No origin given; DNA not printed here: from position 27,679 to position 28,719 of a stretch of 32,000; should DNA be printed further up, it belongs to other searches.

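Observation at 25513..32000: CDP-inositol-forming gene pair (MIPS + IPCT-like) inside a hopanoid/isoprenoid block, with no acceptor transferase nearby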

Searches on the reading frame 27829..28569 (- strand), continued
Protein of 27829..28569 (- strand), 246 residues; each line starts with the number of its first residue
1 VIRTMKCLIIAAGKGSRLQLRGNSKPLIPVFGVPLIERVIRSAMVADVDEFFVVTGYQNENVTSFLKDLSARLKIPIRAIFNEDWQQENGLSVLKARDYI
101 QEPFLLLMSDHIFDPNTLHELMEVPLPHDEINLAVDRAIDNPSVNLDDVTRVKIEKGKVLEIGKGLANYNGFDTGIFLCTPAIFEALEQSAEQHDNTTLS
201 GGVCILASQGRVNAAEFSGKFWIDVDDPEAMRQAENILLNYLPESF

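Call 66: find_related_loci(query=A3, collection=metagenome_contigs, flank=10000)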
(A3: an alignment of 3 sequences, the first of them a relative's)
Query A3 (399 aa) in metagenome_contigs; peptide patterns used: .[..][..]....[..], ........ (x = any residue, [..] = any of these).
600 stretches matched a pattern (row limit reached: there are more); 222 encode a relative of the query (tblastn E <= 1e-3); the best 80 are kept; 80 distinct loci.
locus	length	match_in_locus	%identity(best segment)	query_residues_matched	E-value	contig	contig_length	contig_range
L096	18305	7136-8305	53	1-392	1e-126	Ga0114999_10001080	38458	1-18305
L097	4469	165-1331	49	1-390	4e-126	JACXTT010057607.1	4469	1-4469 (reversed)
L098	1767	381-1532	49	1-390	2e-121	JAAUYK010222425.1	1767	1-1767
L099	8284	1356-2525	43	1-390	4e-102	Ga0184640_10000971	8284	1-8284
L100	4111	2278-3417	33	13-393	2e-62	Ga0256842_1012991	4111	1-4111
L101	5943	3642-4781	33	13-393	4e-62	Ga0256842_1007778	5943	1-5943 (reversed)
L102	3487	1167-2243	37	1-361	1e-61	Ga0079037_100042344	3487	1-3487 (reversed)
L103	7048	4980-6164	35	1-397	7e-61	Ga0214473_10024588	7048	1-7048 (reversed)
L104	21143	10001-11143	36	1-386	7e-60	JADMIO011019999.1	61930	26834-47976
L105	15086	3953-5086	34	9-386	6e-60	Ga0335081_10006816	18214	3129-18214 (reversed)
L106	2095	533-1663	33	12-390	4e-61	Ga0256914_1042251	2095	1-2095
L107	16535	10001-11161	34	9-395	1e-58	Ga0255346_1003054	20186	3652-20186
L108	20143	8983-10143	34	9-395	1e-58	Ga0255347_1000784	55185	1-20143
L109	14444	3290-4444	32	9-397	1e-58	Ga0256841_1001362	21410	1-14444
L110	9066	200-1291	35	17-387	2e-56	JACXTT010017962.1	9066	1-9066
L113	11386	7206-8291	33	16-383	3e-54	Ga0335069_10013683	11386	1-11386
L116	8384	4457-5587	34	16-390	2e-52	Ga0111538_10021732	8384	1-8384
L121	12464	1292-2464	31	15-391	8e-51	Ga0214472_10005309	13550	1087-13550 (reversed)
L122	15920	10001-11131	32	16-390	1e-49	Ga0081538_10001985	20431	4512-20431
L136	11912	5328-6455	30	9-386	1e-46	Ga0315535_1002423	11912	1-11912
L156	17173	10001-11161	29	3-386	9e-44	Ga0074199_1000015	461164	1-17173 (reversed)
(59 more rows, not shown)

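Call 71: search_protein_families(library=ncbifam, proteins=[L136:3-989:+, L136:977-1864:-, L136:1834-3915:+, L136:3917-5221:+, L136:5190-6518:+, L136:6515-7516:+, L136:7582-8559:+, L136:8603-9934:+, L136:9942-10577:-, L136:10877-11911:-], max_evalue=0.00001)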
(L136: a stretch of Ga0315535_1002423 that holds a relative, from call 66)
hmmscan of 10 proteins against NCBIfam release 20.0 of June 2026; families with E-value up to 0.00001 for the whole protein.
L136:3-989:+ (328 aa): 32 families (the best 25 are shown)
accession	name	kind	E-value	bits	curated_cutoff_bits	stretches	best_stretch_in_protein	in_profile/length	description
TIGR03470.1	HpnH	equivalog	5.9e-143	475.6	225.05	1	2-309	11-317/318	adenosyl-hopene transferase HpnH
TIGR03961.1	rSAM_PTO1314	hypoth_equivalog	2.2e-21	76.5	306.05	1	15-307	19-308/332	PTO1314 family radical SAM protein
TIGR04051.1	rSAM_NirJ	equivalog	5.5e-21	74.9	515.45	1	26-243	9-224/354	heme d1 biosynthesis radical SAM protein NirJ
TIGR04347.1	pseudo_SAM_Halo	equivalog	2.7e-17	63.1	525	1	21-224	40-245/390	TIGR04347 family pseudo-SAM/SPASM protein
TIGR04133.1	rSAM_w_lipo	hypoth_equivalog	9.4e-16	57.7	425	1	20-209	25-221/350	TIGR04133 family radical SAM/SPASM protein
TIGR02666.1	moaA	equivalog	4.2e-15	55.6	284.05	1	28-180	19-182/336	GTP 3',8-cyclase MoaA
TIGR04545.1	rSAM_ahbD_hemeb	equivalog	8.7e-15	55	500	1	27-184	8-168/339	heme b synthase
NF049973.1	radical_Rv1681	equivalog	1.2e-14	54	380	1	26-184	79-240/326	Rv1681 family radical SAM protein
TIGR04053.2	TIGR04053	equivalog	2.2e-14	53.5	395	1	19-184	8-179/366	TIGR04053 family radical SAM/SPASM domain-containing protein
TIGR04054.1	rSAM_NirJ1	equivalog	4.3e-14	51.9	650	1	27-181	44-200/387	putative heme d1 biosynthesis radical SAM protein NirJ1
TIGR04546.1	rSAM_ahbC_deAc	equivalog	4e-13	48.9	650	1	8-183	29-205/390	12,18-didecarboxysiroheme deacetylase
TIGR02668.1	moaA_archaeal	equivalog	3.7e-11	42.6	325.25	1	28-180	19-175/303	GTP 3',8-cyclase MoaA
TIGR02109.1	PQQ_syn_pqqE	equivalog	4.4e-11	42.3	381.35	1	19-207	7-199/358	pyrroloquinoline quinone biosynthesis protein PqqE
TIGR03962.1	mycofact_rSAM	equivalog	5.8e-11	42.2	265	1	19-166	12-162/339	mycofactocin radical SAM maturase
TIGR04317.1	W_rSAM_matur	equivalog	3.1e-10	39.7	380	1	21-133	6-120/349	tungsten cofactor oxidoreductase radical SAM maturase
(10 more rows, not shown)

L136:977-1864:- (295 aa): 5 families
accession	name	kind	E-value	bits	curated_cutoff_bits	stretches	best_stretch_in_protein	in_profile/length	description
TIGR03468.1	HpnG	hypoth_equivalog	6.7e-40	136.9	187.1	1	58-261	13-210/212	hopanoid-associated phosphorylase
NF005476.0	PRK07077.1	equivalog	3.6e-26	91.9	215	1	88-268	51-232/243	phosphorylase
NF004079.0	PRK05584.1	equivalog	6.4e-13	48.7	169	1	63-207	39-198/232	5'-methylthioadenosine/adenosylhomocysteine nucleosidase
TIGR03664.1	fut_nucase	equivalog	2.3e-06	27.4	124.7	0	64-205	34-199/228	futalosine hydrolase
NF011286.0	PRK14697.1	equivalog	8.3e-06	25.5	260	0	66-208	43-196/233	bifunctional 5'-methylthioadenosine/S-adenosylhomocysteine nucleosidase/phosphatase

L136:1834-3915:+ (693 aa): 5 families
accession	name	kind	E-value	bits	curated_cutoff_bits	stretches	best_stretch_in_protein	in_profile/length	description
TIGR01507.1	hopene_cyclase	equivalog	1.1e-206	688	431.1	1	27-641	5-612/640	squalene--hopene cyclase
TIGR01787.1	squalene_cyclas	subfamily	1.2e-161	539.5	322.7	1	43-641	2-599/622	squalene/oxidosqualene cyclases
TIGR03463.1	osq_cycl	subfamily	3.5e-65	220.5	851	1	50-631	4-604/634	2,3-oxidosqualene cyclase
TIGR04277.1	squa_tetra_cyc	equivalog_domain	7.8e-58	196.5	500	1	92-640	73-598/624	tetrahymanol synthase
NF053823.1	SCO2321_fam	equivalog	2.9e-13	49.5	300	1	535-581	104-148/405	SCO2321 family membrane protein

L136:3917-5221:+ (434 aa): 4 families
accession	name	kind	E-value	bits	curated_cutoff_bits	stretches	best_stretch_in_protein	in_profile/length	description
NF041135.1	IPPtranDIPPsyn_Thcocales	equivalog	1.1e-19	70.8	580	1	222-418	224-413/419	bifunctional L-myo-inositol-1-phosphate cytidylyltransferase/CDP-L-myo-inositol myo-inositolphosphotransferase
NF040950.1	archin_ph_syn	equivalog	1.7e-15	57.4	180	1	235-351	10-121/191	archaetidylinositol phosphate synthase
NF045883.1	PIPSynth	equivalog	6.2e-14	52.1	170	1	228-348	2-122/197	phosphatidylinositol phosphate synthase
TIGR00560.1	pgsA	equivalog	4.9e-06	27.2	109.1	1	251-359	4-110/183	CDP-diacylglycerol--glycerol-3-phosphate 3-phosphatidyltransferase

L136:5190-6518:+ (442 aa): 3 families
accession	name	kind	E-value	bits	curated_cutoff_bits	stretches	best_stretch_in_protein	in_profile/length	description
NF041135.1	IPPtranDIPPsyn_Thcocales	equivalog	7.1e-09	35.1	580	1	204-322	200-318/419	bifunctional L-myo-inositol-1-phosphate cytidylyltransferase/CDP-L-myo-inositol myo-inositolphosphotransferase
NF040950.1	archin_ph_syn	equivalog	1.1e-08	35.2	180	1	245-324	15-96/191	archaetidylinositol phosphate synthase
NF045883.1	PIPSynth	equivalog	2.8e-07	30.4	170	1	245-311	14-81/197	phosphatidylinositol phosphate synthase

L136:6515-7516:+ (333 aa): 2 families
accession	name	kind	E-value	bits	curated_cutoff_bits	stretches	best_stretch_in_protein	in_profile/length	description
TIGR03476.1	HpnL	subfamily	6.6e-27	94.6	195.65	1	1-316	1-315/318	putative membrane protein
TIGR00374.1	TIGR00374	subfamily_domain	1.1e-07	31.7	43.2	1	12-295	4-290/323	flippase-like domain-containing protein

L136:7582-8559:+ (325 aa): 37 families (the best 25 are shown)
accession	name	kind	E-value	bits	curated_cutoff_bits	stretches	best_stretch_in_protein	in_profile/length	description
TIGR02109.1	PQQ_syn_pqqE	equivalog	1.3e-23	83.6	381.35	1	30-281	8-264/358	pyrroloquinoline quinone biosynthesis protein PqqE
TIGR03961.1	rSAM_PTO1314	hypoth_equivalog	1.2e-21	77.4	306.05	1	38-271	32-259/332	PTO1314 family radical SAM protein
TIGR02668.1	moaA_archaeal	equivalog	1.3e-20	73.6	325.25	1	28-274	9-265/303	GTP 3',8-cyclase MoaA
TIGR02666.1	moaA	equivalog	5.1e-19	68.4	284.05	1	30-241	11-240/336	GTP 3',8-cyclase MoaA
TIGR04545.1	rSAM_ahbD_hemeb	equivalog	2.8e-16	59.9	500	1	33-240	4-221/339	heme b synthase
NF001199.0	PRK00164.2-1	equivalog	2.9e-16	59.5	231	1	28-274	11-267/308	GTP 3',8-cyclase MoaA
TIGR04103.1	rSAM_nif11_3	equivalog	3.2e-14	52.4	725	1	33-276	9-267/412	nif11-class peptide radical SAM maturase 3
TIGR04055.1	rSAM_NirJ2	equivalog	1.2e-13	51.3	500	1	35-275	6-255/326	putative heme d1 biosynthesis radical SAM protein NirJ2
TIGR03913.1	rad_SAM_trio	equivalog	1.3e-13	50.2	591.75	1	34-282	24-287/477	GDL motif peptide-associated radical SAM/SPASM maturase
TIGR04303.1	GeoRSP_rSAM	equivalog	1.7e-13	50.9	400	1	29-190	5-169/325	GeoRSP system radical SAM/SPASM protein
NF045646.2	rSAM_Se_TrsS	equivalog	1.7e-13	49.9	490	1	33-187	90-253/441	radical SAM (seleno)protein TrsS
TIGR04546.1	rSAM_ahbC_deAc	equivalog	1.8e-13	50.1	650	1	34-183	44-198/390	12,18-didecarboxysiroheme deacetylase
TIGR04250.1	SCM_rSAM_ScmE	equivalog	2.1e-13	49.9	400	1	31-183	5-163/358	SynChlorMet cassette radical SAM/SPASM protein ScmE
TIGR04053.2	TIGR04053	equivalog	2.4e-13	50.1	395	1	33-192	12-180/366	TIGR04053 family radical SAM/SPASM domain-containing protein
TIGR04133.1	rSAM_w_lipo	hypoth_equivalog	4.2e-13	49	425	1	31-276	26-281/350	TIGR04133 family radical SAM/SPASM protein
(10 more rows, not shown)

L136:8603-9934:+ (443 aa): 17 families
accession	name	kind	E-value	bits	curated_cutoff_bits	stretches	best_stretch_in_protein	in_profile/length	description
TIGR04072.2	rSAM_ladder_B12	equivalog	3e-30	105.2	360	1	65-394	72-406/443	lipid biosynthesis B12-binding/radical SAM protein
TIGR02026.1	BchE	equivalog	8.2e-29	100.8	481.35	1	150-403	169-431/497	magnesium-protoporphyrin IX monomethyl ester anaerobic oxidative cyclase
TIGR03471.1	HpnJ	equivalog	4.1e-22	78.7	577.6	1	169-406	197-439/472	hopanoid biosynthesis associated radical SAM protein HpnJ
NF050148.1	rSAM_ApyD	equivalog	4.6e-21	74.9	750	1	66-359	76-396/645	RiPP biosynthesis radical SAM protein ApyD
TIGR04013.1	B12_SAM_MJ_1487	hypoth_equivalog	1.2e-17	63.9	251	1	69-211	45-193/382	TIGR04013 family B12-binding domain/radical SAM domain-containing protein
TIGR04479.1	bcpD_PhpK_rSAM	subfamily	3.8e-17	61.8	600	1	166-335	238-410/504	PhpK family radical SAM P-methyltransferase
TIGR04367.1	HpnR_B12_rSAM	equivalog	1.8e-16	59.8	650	1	169-353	186-370/490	hopanoid C-3 methylase HpnR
NF038361.1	rSAM_Sden_1168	equivalog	3.3e-16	58.9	575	1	146-343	248-458/560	Sden_1168 family B12-binding radical SAM P-methyltransferase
NF045585.1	rSAM_slr0320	equivalog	8.6e-14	50.9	775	1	171-334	237-409/511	photosystem II high light acclimation radical SAM protein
NF033712.0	B12_rSAM_KedN5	subfamily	1.5e-12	46.6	700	1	172-344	198-380/624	KedN5 family methylcobalamin-dependent radical SAM C-methyltransferase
TIGR04295.1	B12_rSAM_oligo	hypoth_equivalog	5.8e-12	45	400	1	171-290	202-318/422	TIGR04295 family B12-binding domain-containing radical SAM protein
TIGR04014.1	B12_SAM_MJ_0865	equivalog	4.7e-11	42.1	360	1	82-210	59-204/434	methyl-coenzyme M reductase glutamine C-methyltransferase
NF033070.1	rSAM_AprD4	equivalog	9.1e-10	38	500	1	119-362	143-396/456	AprD4 family radical SAM diol-dehydratase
TIGR04385.1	B12_rSAM_cofa1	equivalog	1e-08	34.9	450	1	163-289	191-320/438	B12 lower ligand biosynthesis radical SAM protein BzaD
NF040546.1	rSAM_CUAEP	equivalog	1.6e-06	27.1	500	1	173-333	175-340/468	CUAEP/CCAEP-tail radical SAM (seleno)protein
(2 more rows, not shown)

L136:9942-10577:- (211 aa): 1 family
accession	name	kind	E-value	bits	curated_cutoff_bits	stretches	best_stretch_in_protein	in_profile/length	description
TIGR03481.1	HpnM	hypoth_equivalog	1.7e-23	83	160.1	1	29-205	22-196/200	hopanoid biosynthesis associated membrane protein HpnM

L136:10877-11911:- (344 aa): 6 families
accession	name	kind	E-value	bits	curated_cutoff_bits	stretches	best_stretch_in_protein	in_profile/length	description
TIGR03480.1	HpnN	hypoth_equivalog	3.9e-67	227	751.85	1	1-330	539-858/862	hopanoid biosynthesis associated RND transporter like protein HpnN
NF052374.1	HopndTporHpnN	equivalog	2.2e-44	151.8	1100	1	90-330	620-856/858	hopanoid transporter HpnN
NF045600.2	BstA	equivalog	3.4e-44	151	1400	1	58-330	626-896/903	sterol transporter cytoplasmic membrane protein BstA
TIGR00921.1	2A067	subfamily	1.5e-24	86.1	351.9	1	168-329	567-732/733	hydrophobe/amphiphile efflux-3 (HAE3) family transporter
TIGR00833.1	actII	subfamily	1.3e-12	46.8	874.7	1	178-328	169-329/910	MMPL family RND transporter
NF006354.0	PRK08578.1-2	equivalog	6.2e-06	25.8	353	1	174-287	117-229/296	preprotein translocase subunit SecF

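Call 72: search_protein_families(library=ncbifam, proteins=[L122:5645-8461:+, L105:7502-10360:+, L116:81-3035:+, L156:11462-14284:+, L121:1-1227:+, L113:8390-9535:-, L104:11199-12236:-, L095:11130-12155:-, L087:18666-19640:+, L079:8755-9945:+], max_evalue=1e-10)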
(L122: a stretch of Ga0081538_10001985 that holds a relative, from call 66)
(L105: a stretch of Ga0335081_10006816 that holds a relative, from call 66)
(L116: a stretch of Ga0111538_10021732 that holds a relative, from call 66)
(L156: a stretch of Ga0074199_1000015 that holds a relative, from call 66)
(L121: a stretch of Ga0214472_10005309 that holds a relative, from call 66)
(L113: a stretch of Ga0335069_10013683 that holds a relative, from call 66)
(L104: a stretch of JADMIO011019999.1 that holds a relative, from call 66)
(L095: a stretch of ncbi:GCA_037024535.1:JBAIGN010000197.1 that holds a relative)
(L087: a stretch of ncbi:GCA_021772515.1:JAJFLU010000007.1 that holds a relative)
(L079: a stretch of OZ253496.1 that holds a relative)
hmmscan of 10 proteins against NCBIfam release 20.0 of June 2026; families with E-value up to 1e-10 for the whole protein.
L122:5645-8461:+ (939 aa): 5 families
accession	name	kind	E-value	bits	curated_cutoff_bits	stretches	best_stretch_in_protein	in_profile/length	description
TIGR03480.1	HpnN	hypoth_equivalog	4.7e-162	541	751.85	1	26-918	3-857/862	hopanoid biosynthesis associated RND transporter like protein HpnN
NF045600.2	BstA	equivalog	3e-98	329.9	1400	1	34-916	14-893/903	sterol transporter cytoplasmic membrane protein BstA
NF052374.1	HopndTporHpnN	equivalog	4.9e-96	322.6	1100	2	296-917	251-854/858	hopanoid transporter HpnN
TIGR00921.1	2A067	subfamily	1.8e-54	185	351.9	2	292-469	555-732/733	hydrophobe/amphiphile efflux-3 (HAE3) family transporter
TIGR00833.1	actII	subfamily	2.1e-31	109.1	874.7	1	289-537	143-399/910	MMPL family RND transporter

L105:7502-10360:+ (953 aa): 5 families
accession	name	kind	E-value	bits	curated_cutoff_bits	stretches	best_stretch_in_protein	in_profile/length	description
TIGR03480.1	HpnN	hypoth_equivalog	4.8e-168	560.8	751.85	1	49-929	5-857/862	hopanoid biosynthesis associated RND transporter like protein HpnN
NF052374.1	HopndTporHpnN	equivalog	4.6e-111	372.4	1100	1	47-928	6-854/858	hopanoid transporter HpnN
NF045600.2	BstA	equivalog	5.4e-87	292.6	1400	1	48-933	7-899/903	sterol transporter cytoplasmic membrane protein BstA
TIGR00921.1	2A067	subfamily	9.2e-56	189.3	351.9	2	313-543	171-416/733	hydrophobe/amphiphile efflux-3 (HAE3) family transporter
TIGR00833.1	actII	subfamily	1.6e-45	155.7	874.7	2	288-599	128-454/910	MMPL family RND transporter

L116:81-3035:+ (985 aa): 5 families
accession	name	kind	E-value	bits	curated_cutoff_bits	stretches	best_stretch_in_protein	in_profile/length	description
TIGR03480.1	HpnN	hypoth_equivalog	2.6e-166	555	751.85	1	73-964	4-857/862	hopanoid biosynthesis associated RND transporter like protein HpnN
NF045600.2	BstA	equivalog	2e-97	327.1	1400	1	79-962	13-893/903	sterol transporter cytoplasmic membrane protein BstA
NF052374.1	HopndTporHpnN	equivalog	1.2e-91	308.1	1100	2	342-963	251-854/858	hopanoid transporter HpnN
TIGR00921.1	2A067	subfamily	1.7e-51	175.2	351.9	2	798-963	561-731/733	hydrophobe/amphiphile efflux-3 (HAE3) family transporter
TIGR00833.1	actII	subfamily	1.1e-27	96.7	874.7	1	337-582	146-398/910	MMPL family RND transporter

L156:11462-14284:+ (941 aa): 5 families
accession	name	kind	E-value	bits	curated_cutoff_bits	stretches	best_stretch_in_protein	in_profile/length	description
TIGR03480.1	HpnN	hypoth_equivalog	3.9e-155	518.1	751.85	1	21-907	3-857/862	hopanoid biosynthesis associated RND transporter like protein HpnN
NF052374.1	HopndTporHpnN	equivalog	4.3e-100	336.1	1100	1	19-906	4-854/858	hopanoid transporter HpnN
NF045600.2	BstA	equivalog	4.2e-79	266.5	1400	1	26-909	11-897/903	sterol transporter cytoplasmic membrane protein BstA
TIGR00921.1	2A067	subfamily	3.8e-51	174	351.9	2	283-515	168-415/733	hydrophobe/amphiphile efflux-3 (HAE3) family transporter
TIGR00833.1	actII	subfamily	2e-40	138.9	874.7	2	263-527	131-399/910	MMPL family RND transporter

L121:1-1227:+ (409 aa): 5 families
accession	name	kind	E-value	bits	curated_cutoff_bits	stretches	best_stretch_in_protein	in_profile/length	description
TIGR03480.1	HpnN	hypoth_equivalog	3.2e-83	280.2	751.85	1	6-372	499-856/862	hopanoid biosynthesis associated RND transporter like protein HpnN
NF045600.2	BstA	equivalog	3.4e-43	147.7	1400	1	17-378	532-900/903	sterol transporter cytoplasmic membrane protein BstA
NF052374.1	HopndTporHpnN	equivalog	6.4e-42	143.6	1100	1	14-371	510-853/858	hopanoid transporter HpnN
TIGR00921.1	2A067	subfamily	1e-25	89.9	351.9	1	208-372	562-731/733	hydrophobe/amphiphile efflux-3 (HAE3) family transporter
TIGR00833.1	actII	subfamily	2.3e-13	49.3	874.7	1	205-373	151-330/910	MMPL family RND transporter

L113:8390-9535:- (382 aa): 2 families
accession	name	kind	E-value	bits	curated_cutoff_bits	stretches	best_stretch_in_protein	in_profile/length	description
TIGR03476.1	HpnL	subfamily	4.5e-47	160.9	195.65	1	44-357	1-314/318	putative membrane protein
TIGR00374.1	TIGR00374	subfamily_domain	5.4e-17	62.2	43.2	1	52-366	1-319/323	flippase-like domain-containing protein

L104:11199-12236:- (346 aa): 2 families
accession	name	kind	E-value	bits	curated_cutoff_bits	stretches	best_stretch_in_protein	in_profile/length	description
TIGR03476.1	HpnL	subfamily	9.6e-45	153.2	195.65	1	26-333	6-314/318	putative membrane protein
TIGR00374.1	TIGR00374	subfamily_domain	9.1e-13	48.3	43.2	1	32-332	4-309/323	flippase-like domain-containing protein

L095:11130-12155:- (341 aa): 2 families
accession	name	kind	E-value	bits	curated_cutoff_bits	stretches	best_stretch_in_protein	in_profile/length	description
TIGR03476.1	HpnL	subfamily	1.1e-39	136.6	195.65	1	3-320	2-316/318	putative membrane protein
TIGR00374.1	TIGR00374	subfamily_domain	1.9e-13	50.6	43.2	1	12-316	3-311/323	flippase-like domain-containing protein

L087:18666-19640:+ (324 aa): 2 families
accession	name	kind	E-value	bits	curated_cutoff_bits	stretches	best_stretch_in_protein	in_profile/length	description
TIGR03476.1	HpnL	subfamily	7.7e-94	314.6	195.65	1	1-315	1-318/318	putative membrane protein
TIGR00374.1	TIGR00374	subfamily_domain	4.7e-14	52.5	43.2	1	15-298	7-296/323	flippase-like domain-containing protein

L079:8755-9945:+ (397 aa): 2 families
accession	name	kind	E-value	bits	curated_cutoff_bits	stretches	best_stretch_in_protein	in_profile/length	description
TIGR03476.1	HpnL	subfamily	7.7e-48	163.4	195.65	1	63-371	1-307/318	putative membrane protein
TIGR00374.1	TIGR00374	subfamily_domain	3.1e-16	59.7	43.2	1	72-362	2-294/323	flippase-like domain-containing protein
